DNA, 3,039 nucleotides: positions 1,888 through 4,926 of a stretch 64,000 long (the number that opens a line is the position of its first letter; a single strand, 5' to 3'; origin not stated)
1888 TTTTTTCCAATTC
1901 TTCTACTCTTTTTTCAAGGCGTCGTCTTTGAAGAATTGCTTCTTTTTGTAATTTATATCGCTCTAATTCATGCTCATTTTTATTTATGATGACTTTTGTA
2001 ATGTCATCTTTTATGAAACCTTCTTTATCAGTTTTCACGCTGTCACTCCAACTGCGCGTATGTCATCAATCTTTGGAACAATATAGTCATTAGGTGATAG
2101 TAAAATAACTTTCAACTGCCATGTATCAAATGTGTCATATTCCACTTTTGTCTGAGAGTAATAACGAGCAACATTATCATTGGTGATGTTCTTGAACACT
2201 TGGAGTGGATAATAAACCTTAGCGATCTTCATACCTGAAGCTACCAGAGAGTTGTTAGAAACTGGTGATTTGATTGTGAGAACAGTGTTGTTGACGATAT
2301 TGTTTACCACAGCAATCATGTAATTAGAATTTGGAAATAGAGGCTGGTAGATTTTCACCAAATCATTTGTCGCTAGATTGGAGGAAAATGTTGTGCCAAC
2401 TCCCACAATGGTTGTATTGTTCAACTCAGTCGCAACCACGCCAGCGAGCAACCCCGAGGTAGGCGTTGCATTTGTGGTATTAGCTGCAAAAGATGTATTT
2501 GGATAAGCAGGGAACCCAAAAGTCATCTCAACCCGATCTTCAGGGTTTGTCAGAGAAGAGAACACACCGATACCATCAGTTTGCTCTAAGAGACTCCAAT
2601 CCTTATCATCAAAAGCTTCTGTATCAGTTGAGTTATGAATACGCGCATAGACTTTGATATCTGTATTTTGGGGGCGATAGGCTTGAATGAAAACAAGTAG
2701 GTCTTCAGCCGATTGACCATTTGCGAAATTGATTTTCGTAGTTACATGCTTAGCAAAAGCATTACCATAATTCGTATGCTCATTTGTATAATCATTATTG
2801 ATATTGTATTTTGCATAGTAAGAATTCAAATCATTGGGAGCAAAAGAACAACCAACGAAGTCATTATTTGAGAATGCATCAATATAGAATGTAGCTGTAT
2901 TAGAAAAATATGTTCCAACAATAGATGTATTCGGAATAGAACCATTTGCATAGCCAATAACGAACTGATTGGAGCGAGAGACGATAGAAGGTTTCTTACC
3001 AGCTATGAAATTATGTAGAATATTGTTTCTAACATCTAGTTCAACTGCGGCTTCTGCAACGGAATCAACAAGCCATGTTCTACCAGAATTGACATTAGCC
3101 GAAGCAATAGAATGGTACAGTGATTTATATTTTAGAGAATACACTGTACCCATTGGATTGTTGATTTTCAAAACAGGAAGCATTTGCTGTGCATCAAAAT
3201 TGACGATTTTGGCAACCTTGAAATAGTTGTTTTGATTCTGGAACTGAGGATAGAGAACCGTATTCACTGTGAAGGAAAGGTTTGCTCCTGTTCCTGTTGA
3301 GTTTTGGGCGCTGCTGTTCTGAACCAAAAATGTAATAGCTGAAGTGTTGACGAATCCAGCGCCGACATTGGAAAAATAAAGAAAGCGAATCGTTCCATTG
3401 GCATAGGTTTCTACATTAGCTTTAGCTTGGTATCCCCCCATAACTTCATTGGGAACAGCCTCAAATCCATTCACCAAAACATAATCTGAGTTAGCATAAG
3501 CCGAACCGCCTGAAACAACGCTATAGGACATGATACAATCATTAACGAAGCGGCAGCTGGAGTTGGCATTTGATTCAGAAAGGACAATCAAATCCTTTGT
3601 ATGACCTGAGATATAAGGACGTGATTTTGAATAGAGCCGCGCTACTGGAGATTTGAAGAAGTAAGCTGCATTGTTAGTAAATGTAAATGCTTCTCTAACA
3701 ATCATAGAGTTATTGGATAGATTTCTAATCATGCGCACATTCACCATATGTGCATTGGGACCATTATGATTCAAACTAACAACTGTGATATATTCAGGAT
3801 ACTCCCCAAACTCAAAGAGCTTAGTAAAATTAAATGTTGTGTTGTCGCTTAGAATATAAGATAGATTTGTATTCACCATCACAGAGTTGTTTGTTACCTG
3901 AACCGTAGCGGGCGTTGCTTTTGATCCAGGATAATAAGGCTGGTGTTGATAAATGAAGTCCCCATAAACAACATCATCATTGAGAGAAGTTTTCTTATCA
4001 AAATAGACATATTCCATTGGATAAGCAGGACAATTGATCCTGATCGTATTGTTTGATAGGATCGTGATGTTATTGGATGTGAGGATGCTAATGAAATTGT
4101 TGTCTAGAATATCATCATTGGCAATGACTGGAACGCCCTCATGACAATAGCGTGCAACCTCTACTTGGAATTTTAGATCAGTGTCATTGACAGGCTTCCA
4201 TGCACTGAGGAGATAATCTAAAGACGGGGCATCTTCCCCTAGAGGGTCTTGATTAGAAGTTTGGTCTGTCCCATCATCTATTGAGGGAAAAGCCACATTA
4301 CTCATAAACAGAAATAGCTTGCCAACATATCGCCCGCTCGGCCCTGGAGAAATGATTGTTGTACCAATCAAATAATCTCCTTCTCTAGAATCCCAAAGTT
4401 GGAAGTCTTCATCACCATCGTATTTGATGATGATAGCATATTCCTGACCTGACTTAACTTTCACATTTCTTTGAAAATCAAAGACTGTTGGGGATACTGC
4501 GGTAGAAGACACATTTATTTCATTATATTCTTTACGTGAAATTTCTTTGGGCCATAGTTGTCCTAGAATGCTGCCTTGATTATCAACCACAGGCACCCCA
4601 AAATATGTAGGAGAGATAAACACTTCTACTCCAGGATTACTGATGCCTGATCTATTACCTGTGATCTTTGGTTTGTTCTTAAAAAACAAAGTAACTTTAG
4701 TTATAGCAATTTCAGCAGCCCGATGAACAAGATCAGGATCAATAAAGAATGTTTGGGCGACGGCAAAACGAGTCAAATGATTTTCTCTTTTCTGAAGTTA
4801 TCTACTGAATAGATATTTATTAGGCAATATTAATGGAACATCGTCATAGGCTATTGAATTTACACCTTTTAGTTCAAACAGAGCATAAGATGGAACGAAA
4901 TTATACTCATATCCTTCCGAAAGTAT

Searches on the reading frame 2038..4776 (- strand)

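Call 26: search_protein_families(library=phrogs, proteins=[window:2038-4776:-], max_evalue=0.00001)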
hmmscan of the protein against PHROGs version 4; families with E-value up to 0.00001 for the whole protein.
window:2038-4776:- (913 aa): 1 family
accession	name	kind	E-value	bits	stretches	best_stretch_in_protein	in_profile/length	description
phrog_358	-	unknown function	2.5e-16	59.2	1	7-911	1425-2054/2056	-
